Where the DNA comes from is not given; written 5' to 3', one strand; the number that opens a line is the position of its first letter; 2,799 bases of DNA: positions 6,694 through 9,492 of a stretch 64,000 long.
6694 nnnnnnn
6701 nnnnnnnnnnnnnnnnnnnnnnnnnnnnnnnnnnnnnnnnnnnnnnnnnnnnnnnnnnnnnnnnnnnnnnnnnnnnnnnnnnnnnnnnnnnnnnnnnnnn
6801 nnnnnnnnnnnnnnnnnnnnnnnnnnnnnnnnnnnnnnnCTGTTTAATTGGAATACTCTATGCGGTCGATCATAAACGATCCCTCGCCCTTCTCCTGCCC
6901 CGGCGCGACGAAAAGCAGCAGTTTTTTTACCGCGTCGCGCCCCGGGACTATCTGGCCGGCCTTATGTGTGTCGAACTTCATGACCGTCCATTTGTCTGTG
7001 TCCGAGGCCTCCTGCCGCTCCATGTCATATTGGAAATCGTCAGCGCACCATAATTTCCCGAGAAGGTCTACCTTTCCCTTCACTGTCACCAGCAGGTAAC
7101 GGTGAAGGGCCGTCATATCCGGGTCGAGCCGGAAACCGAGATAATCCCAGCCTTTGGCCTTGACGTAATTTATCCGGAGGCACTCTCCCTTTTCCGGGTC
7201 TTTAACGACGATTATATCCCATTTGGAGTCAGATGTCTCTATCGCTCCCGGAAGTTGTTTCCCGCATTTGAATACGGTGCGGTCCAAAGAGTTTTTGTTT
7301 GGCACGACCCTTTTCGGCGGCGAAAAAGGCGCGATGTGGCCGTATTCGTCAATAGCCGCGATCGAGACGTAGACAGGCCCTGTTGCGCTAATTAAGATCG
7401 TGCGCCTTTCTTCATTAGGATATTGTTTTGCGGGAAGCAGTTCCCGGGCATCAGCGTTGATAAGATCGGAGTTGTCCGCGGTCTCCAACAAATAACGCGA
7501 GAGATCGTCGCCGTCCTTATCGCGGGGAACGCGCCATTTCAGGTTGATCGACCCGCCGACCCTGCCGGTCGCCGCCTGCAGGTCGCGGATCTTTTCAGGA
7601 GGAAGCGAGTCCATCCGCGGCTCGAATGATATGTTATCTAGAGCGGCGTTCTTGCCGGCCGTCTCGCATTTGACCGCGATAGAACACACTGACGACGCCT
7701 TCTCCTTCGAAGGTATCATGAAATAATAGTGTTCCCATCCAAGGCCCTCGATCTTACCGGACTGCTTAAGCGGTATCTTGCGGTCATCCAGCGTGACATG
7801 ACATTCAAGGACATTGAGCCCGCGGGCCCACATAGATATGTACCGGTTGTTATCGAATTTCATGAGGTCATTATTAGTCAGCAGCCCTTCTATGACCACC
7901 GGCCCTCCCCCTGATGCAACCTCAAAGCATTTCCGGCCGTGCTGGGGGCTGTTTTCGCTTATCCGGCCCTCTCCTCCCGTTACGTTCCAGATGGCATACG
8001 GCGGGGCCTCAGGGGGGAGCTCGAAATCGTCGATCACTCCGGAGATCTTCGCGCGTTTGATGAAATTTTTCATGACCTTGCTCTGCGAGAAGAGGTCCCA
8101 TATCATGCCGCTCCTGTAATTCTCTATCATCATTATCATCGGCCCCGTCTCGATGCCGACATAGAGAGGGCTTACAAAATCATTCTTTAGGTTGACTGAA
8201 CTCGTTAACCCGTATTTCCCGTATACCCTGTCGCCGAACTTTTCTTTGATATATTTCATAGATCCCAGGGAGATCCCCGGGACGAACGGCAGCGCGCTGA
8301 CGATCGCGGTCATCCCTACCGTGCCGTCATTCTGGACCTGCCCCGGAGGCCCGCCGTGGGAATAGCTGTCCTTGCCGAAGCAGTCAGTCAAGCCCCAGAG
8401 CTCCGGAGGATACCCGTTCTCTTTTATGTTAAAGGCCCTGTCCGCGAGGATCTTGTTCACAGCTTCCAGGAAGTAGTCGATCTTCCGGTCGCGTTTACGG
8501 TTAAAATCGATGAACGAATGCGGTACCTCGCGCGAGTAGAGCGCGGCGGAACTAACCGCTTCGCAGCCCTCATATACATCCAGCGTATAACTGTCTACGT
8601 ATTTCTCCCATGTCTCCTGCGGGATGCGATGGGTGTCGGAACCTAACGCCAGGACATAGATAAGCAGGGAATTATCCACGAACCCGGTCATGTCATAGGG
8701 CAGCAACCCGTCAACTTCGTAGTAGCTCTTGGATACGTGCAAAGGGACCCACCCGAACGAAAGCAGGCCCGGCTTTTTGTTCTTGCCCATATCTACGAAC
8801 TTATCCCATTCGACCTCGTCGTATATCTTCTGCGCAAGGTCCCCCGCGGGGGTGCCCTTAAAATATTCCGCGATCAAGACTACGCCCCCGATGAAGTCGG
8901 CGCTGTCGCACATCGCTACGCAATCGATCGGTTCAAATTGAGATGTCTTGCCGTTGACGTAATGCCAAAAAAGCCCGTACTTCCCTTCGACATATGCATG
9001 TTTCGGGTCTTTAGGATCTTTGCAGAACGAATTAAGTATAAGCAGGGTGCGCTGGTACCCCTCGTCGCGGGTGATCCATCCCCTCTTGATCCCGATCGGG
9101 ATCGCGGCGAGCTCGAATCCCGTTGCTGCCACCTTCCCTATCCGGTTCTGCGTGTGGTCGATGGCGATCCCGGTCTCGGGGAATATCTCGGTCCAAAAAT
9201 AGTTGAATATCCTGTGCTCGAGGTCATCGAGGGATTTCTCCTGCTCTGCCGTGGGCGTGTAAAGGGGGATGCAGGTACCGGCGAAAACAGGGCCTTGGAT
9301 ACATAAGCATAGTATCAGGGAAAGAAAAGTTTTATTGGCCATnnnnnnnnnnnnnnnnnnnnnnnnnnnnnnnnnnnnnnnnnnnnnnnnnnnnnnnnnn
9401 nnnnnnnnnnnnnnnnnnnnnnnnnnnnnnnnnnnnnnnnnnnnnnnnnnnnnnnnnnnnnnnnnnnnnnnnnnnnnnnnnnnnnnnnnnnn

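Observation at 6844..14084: Three paralogous large secreted glycosidase-like proteins embedded in housekeeping operons, with uvrB sandwiched between two of them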

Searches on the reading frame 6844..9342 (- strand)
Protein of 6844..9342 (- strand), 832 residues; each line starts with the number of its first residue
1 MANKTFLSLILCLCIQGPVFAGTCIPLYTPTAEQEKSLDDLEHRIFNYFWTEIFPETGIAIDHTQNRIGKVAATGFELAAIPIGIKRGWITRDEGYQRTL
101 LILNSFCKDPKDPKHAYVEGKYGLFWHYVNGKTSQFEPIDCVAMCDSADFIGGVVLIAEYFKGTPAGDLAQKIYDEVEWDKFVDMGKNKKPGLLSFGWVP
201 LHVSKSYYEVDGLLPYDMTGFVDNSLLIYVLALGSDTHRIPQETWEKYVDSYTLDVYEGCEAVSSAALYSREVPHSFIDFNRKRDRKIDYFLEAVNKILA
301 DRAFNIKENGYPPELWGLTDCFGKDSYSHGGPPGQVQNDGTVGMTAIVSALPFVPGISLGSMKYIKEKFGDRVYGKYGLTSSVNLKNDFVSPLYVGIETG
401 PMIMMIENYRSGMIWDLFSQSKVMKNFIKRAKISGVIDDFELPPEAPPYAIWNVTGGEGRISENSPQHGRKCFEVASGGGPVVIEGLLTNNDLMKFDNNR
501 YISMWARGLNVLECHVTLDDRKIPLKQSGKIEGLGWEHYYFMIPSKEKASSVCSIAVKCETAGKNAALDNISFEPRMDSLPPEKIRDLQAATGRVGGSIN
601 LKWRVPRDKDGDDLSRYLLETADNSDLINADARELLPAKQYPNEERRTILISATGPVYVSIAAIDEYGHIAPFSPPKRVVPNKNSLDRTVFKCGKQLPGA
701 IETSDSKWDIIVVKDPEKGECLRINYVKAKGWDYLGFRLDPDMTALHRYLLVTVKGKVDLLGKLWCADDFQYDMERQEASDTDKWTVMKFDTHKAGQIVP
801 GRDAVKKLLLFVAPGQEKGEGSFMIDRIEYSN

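Call 8: search_protein_families(library=pfam, proteins=[window:6844-9342:-], max_evalue=0.01)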
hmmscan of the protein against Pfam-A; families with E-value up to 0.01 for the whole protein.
window:6844-9342:- (832 aa): 1 family
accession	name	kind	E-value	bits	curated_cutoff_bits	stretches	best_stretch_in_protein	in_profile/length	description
PF10091.15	Glycoamylase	-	3e-42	145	27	1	223-421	8-220/221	Putative glucoamylase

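Call 15: search_solved_structures(query=window:6844-9342:-, max_evalue=1)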
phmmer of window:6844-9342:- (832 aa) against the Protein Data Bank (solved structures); distinct sequences matched with E-value up to 1: 9.
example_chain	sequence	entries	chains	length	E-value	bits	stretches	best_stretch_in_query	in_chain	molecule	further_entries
8xul_A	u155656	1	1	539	8.3e-42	146.4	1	38-435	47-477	XCC2207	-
4gl3_A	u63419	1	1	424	4.1e-40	140.8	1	41-427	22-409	putative glucoamylase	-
3eu8_A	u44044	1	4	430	2.6e-33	118.3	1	34-430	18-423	putative glucoamylase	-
4qt9_A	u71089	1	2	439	5.9e-33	117.1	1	30-420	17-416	putative glucoamylase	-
5gzh_A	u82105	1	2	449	6.1e-32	113.7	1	39-425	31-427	Endo-beta-1,2-glucanase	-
5gzk_A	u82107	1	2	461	7.4e-32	113.5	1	39-425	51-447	Uncharacterized protein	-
5z06_A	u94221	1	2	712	1.3e-27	99.4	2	285-426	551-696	BDI_3064 protein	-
8xuk_A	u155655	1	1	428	1.5e-05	26.4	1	33-182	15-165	H744_1c0222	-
1cne_A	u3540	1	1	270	0.86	10.7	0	427-498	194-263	NITRATE REDUCTASE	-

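Call 47: search_protein_families(library=ncbifam, proteins=[window:6844-9342:-], max_evalue=1)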
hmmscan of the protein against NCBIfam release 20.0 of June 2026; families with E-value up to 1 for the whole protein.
window:6844-9342:- (832 aa): 0 families

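Call 70: find_homologous_proteins(query=window:6847-9342:-, max_evalue=1e-10)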
Query window:6847-9342:- (832 aa): 264 proteins with E <= 1e-10 among 8000 candidates; the best 120 are listed.
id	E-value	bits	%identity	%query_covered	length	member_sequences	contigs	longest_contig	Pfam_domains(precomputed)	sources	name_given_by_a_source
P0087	0.0e+0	1966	100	100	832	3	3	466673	PF10091.16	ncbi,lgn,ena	-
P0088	0.0e+0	1656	84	98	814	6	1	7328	PF10091.16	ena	-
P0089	0.0e+0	1451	72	100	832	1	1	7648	PF10091.16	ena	-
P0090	0.0e+0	1320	65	100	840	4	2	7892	PF10091.16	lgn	-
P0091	0.0e+0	1283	64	100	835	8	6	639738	PF10091.16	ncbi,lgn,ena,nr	ncbi:MAG TPA: glucoamylase family protein [Candidatus Omnitrophota bacterium]|nr:hypothetical protei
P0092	0.0e+0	1086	56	97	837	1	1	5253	PF10091.16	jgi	jgi:hypothetical protein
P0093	0.0e+0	1076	55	99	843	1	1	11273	PF10091.16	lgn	-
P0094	0.0e+0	1075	56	97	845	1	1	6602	PF10091.16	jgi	jgi:hypothetical protein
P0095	0.0e+0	1058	55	97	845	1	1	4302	PF10091.16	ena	-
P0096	0.0e+0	1051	55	97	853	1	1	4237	PF10091.16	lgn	-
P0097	0.0e+0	1046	53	98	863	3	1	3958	PF10091.16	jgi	-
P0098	0.0e+0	1043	54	97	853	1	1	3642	PF10091.16,PF00041.28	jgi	jgi:hypothetical protein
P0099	0.0e+0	1035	55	97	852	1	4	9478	PF10091.16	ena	-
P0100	0.0e+0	1033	54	97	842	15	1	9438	PF10091.16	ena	-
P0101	0.0e+0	1027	53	98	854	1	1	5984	PF10091.16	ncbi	-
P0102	1.4e-294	998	52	96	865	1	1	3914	PF10091.16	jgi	jgi:hypothetical protein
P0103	1.5e-291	988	51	97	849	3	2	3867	PF10091.16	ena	-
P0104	6.8e-291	985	51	98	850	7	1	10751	PF10091.16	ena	-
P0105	2.6e-288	977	52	97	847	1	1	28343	PF10091.16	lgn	-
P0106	1.3e-286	971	52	98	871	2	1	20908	PF10091.16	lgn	-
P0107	3.1e-286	970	52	97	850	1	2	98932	PF10091.16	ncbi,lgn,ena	-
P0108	9.9e-282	955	52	98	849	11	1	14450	PF10091.16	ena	-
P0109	2.4e-278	944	51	96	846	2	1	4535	PF10091.16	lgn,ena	-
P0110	1.2e-277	942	51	97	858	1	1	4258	PF10091.16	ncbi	ncbi:MAG: glucoamylase family protein [Lentisphaerota bacterium]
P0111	4.1e-277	940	50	99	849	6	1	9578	PF10091.16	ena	-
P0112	3.7e-276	937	49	99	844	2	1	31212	PF10091.16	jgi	-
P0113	2.9e-272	924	50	97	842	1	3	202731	PF10091.16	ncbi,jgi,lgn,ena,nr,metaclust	ncbi:MAG TPA: hypothetical protein DCZ95_02090 [Verrucomicrobia bacterium]|nr:MAG: hypothetical prot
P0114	1.4e-271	921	49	97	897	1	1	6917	PF10091.16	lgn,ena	-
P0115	7.5e-270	916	50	96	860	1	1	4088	PF10091.16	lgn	-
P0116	1.0e-269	915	48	97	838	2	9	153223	PF10091.16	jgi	jgi:hypothetical protein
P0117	2.3e-265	901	49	96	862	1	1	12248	PF10091.16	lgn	-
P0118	5.5e-264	896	49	97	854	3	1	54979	PF10091.16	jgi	-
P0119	1.5e-259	882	49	97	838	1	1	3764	PF10091.16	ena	-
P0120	1.0e-258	879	49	95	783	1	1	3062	PF10091.16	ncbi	-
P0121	1.3e-258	879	49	96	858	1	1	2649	PF10091.16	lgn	-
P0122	2.8e-258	878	48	98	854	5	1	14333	PF10091.16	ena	-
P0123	4.3e-257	874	48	98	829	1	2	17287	PF10091.16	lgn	-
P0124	2.1e-253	861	46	99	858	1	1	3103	PF10091.16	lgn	-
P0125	1.0e-248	846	47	97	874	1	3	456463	PF10091.16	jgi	jgi:hypothetical protein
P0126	2.9e-244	831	46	96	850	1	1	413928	PF10091.16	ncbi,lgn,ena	-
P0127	9.0e-243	826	47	99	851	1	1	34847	PF10091.16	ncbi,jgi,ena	-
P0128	8.7e-242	823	45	99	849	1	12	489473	PF10091.16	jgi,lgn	jgi:hypothetical protein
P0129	1.0e-241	823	46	96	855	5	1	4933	PF10091.16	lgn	-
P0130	3.0e-241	821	45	99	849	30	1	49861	PF10091.16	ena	-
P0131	8.5e-237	806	47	95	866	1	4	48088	PF10091.16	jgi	jgi:hypothetical protein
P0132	1.2e-235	803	59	66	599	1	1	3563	PF10091.16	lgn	-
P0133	3.8e-234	798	45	100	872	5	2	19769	PF10091.16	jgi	jgi:hypothetical protein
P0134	1.7e-232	792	44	97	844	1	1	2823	PF10091.16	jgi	jgi:hypothetical protein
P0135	3.4e-229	781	45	96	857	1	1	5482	PF10091.16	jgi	jgi:hypothetical protein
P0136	1.5e-212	726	64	57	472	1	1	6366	PF10091.16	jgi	jgi:hypothetical protein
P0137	1.7e-208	713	65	56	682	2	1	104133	PF10091.16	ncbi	-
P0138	7.3e-186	638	47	71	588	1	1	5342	PF10091.16,PF00041.28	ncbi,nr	ncbi:MAG: hypothetical protein JXB04_04235, partial [Kiritimatiellae bacterium]|nr:hypothetical prot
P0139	1.7e-182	627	50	66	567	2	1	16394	PF10091.16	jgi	jgi:hypothetical protein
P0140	1.2e-107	379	41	55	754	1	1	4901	PF10091.16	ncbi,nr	ncbi:MAG: hypothetical protein JXB04_08955 [Kiritimatiellae bacterium]|nr:hypothetical protein [Kiri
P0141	3.9e-87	311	28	96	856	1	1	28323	PF10091.16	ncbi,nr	ncbi:MAG: hypothetical protein JXB04_02850 [Kiritimatiellae bacterium]|nr:hypothetical protein [Kiri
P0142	2.6e-60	223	33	53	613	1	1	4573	PF10091.16,PF06452.17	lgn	-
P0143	2.9e-60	222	33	47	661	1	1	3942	PF10091.16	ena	-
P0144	3.6e-57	212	29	54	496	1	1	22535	PF10091.16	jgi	jgi:hypothetical protein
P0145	4.6e-57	212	33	46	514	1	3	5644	PF10091.16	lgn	-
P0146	1.8e-56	210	31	50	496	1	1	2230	PF10091.16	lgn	-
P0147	2.3e-55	206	31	49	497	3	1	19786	PF10091.16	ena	-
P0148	4.8e-53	199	32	49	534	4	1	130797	PF10091.16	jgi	jgi:hypothetical protein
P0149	5.2e-53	198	30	49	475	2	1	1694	PF10091.16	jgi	jgi:hypothetical protein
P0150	2.3e-52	196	31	54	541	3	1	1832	PF10091.16,PF18962.8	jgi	jgi:hypothetical protein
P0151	8.3e-52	194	30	50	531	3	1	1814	PF10091.16,PF18962.8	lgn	-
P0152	3.3e-51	192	32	47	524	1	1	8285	PF10091.16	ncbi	-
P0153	4.9e-51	192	31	50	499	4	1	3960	PF10091.16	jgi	-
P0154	2.7e-50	189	31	49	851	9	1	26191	PF10091.16,PF06452.17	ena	-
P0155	7.4e-50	188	31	52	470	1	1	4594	PF10091.16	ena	-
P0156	9.0e-50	188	29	51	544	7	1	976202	PF10091.16,PF18962.8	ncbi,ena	-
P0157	2.3e-49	186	30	49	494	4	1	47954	PF10091.16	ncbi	-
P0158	2.3e-49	186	29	53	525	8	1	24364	PF10091.16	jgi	-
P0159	2.8e-49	186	30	53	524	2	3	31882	PF10091.16,PF18962.8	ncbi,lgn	-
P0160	3.7e-49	186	30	50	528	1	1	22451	PF10091.16,PF18962.8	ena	-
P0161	6.2e-49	185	33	48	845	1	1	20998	PF10091.16,PF06452.17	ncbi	-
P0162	9.0e-49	184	30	49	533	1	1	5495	PF10091.16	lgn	-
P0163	1.0e-48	184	30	53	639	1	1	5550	PF10091.16,PF06452.17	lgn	-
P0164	1.4e-48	184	31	49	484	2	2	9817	PF10091.16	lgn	-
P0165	1.6e-48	184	31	48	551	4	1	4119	PF10091.16,PF18962.8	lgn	-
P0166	1.8e-48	183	30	51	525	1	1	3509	PF10091.16,PF18962.8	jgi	jgi:hypothetical protein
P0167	2.9e-48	183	30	50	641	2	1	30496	PF10091.16,PF06452.17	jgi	jgi:hypothetical protein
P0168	7.0e-48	181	30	52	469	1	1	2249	PF10091.16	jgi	jgi:hypothetical protein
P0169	1.0e-47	181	29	50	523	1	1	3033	PF10091.16,PF18962.8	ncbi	ncbi:MAG: glucoamylase family protein [bacterium]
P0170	2.1e-47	180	30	47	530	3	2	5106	PF10091.16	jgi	jgi:hypothetical protein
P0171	5.8e-47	178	28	51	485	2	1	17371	PF10091.16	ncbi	-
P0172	6.7e-47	178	30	49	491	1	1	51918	PF10091.16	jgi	jgi:hypothetical protein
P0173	8.5e-47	178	30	48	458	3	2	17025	PF10091.16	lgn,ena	-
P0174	1.1e-46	177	30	49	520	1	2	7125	PF10091.16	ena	-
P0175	1.2e-46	177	29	52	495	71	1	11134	PF10091.16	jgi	-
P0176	2.1e-46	177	28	52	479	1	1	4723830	PF10091.16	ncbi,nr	ncbi:hypothetical protein MalM25_20150 [Planctomycetes bacterium MalM25]|nr:hypothetical protein Mal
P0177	2.4e-46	176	31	51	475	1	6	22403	PF10091.16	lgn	-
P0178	3.1e-46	176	30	51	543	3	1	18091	PF10091.16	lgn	-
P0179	6.1e-46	175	29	50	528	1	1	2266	PF10091.16,PF18962.8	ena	-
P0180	6.9e-46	175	29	52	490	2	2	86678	PF10091.16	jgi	jgi:hypothetical protein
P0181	1.1e-45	174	30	49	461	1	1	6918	PF10091.16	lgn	-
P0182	1.8e-45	173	29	50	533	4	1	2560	PF10091.16,PF18962.8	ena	-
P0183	1.9e-45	173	30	48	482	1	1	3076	PF10091.16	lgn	-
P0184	2.9e-45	173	30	48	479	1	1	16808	PF10091.16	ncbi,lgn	-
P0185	3.4e-45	173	30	47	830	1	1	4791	PF10091.16,PF06452.17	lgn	-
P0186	4.4e-45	172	28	52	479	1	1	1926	PF10091.16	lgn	-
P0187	5.5e-45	172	30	52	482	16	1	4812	PF10091.16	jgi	-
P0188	6.3e-45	172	29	49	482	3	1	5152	PF10091.16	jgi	jgi:hypothetical protein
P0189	7.8e-45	171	29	49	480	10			PF10091.16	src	-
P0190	8.2e-45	171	31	52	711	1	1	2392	PF10091.16,PF00326.28,PF12146.16,PF02230.23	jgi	jgi:predicted esterase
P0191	1.2e-44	171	28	52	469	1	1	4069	PF10091.16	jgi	jgi:hypothetical protein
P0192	1.5e-44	170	30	48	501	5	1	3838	PF10091.16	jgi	jgi:hypothetical protein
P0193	2.0e-44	170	29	50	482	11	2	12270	PF10091.16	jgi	jgi:hypothetical protein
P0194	2.2e-44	170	29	48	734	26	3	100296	PF10091.16,PF00326.28,PF12146.16,PF02230.23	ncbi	-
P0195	2.4e-44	170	29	52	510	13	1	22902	PF10091.16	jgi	jgi:hypothetical protein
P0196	4.1e-44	169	30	49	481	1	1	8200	PF10091.16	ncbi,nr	ncbi:MAG TPA: glucoamylase family protein [Gemmatimonadaceae bacterium]|nr:glucoamylase family prote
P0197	5.5e-44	169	29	49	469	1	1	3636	PF10091.16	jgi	jgi:hypothetical protein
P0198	7.6e-44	168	29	49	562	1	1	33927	PF10091.16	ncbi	-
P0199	7.6e-44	168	29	52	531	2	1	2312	PF10091.16,PF18962.8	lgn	-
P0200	1.2e-43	167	28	52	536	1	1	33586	PF10091.16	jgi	jgi:hypothetical protein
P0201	1.3e-43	167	32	48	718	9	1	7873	PF10091.16,PF00326.28,PF12146.16,PF02230.23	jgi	jgi:predicted esterase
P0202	2.3e-43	167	30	52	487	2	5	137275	PF10091.16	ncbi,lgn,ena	-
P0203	4.0e-43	166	28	48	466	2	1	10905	PF10091.16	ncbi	-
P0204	4.2e-43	166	28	52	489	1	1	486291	PF10091.16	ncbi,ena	-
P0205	6.8e-43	165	29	48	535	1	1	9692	PF10091.16,PF18962.8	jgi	jgi:hypothetical protein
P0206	8.2e-43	165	28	49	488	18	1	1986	PF10091.16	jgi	-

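Call 74: find_encoding_contigs(protein=P0087, flank=1000, max_places=3)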
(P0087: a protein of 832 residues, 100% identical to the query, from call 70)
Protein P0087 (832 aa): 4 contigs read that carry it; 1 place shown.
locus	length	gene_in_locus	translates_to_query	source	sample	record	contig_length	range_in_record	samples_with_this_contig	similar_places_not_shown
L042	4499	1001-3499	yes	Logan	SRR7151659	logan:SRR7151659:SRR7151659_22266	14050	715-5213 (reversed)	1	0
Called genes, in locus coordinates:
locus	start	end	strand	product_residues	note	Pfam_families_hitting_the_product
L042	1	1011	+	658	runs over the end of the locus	PF00270:DEAD (faint), PF04851:ResIII, PF17757:UvrB_inter, PF27431:UvrB_3rd, PF00271:Helicase_C, PF12344:UvrB, PF02151:UVR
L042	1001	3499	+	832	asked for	PF10091:Glycoamylase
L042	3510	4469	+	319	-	PF08279:HTH_11, PF13412:HTH_24 (weak), PF03099:BPL_LplA_LipB, PF16917:BPL_LplA_LipB_2, PF02237:BPL_C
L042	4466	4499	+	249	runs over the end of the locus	?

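Call 82: find_encoding_contigs(protein=P0113, flank=8000, max_places=1)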
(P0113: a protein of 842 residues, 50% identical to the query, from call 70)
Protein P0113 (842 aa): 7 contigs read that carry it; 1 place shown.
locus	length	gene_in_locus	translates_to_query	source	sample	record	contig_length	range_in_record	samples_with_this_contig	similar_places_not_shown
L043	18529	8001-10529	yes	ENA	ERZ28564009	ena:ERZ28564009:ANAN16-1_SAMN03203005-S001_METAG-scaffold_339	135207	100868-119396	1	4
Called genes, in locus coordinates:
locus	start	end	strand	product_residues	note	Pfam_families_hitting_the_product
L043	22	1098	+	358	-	PF00924:MS_channel_2nd, PF21082:MS_channel_3rd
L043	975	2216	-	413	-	PF00730:HhH-GPD, PF00633:HHH (weak), PF10576:EndIII_4Fe-2S (weak), PF00293:NUDIX, PF14815:NUDIX_4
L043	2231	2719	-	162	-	-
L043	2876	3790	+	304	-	-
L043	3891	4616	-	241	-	PF01138:RNase_PH, PF03725:RNase_PH_C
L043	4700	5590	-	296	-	PF01887:SAM_HAT_N, PF20257:SAM_HAT_C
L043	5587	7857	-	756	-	PF16927:HisKA_7TM, PF07228:SpoIIE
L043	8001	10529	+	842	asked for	PF10091:Glycoamylase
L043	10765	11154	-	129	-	PF01740:STAS, PF13466:STAS_2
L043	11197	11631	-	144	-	PF00404:Dockerin_1 (faint), PF23564:EF-hand_FSTL1 (faint), PF13499:EF-hand_7 (faint), PF00036:EF-hand_1 (faint), PF13405:EF-hand_6 (faint), PF13202:EF-hand_5 (weak)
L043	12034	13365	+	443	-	PF00909:Ammonium_transp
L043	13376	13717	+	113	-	PF00543:P-II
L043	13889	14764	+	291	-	PF10672:Methyltrans_SAM, PF03602:Cons_hypoth95 (weak)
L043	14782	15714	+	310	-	PF04055:Radical_SAM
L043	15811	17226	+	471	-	PF02585:PIG-L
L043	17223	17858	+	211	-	PF00583:Acetyltransf_1 (faint), PF13673:Acetyltransf_10 (faint), PF13508:Acetyltransf_7 (weak)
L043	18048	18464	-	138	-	PF13470:PIN_3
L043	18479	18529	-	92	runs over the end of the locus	-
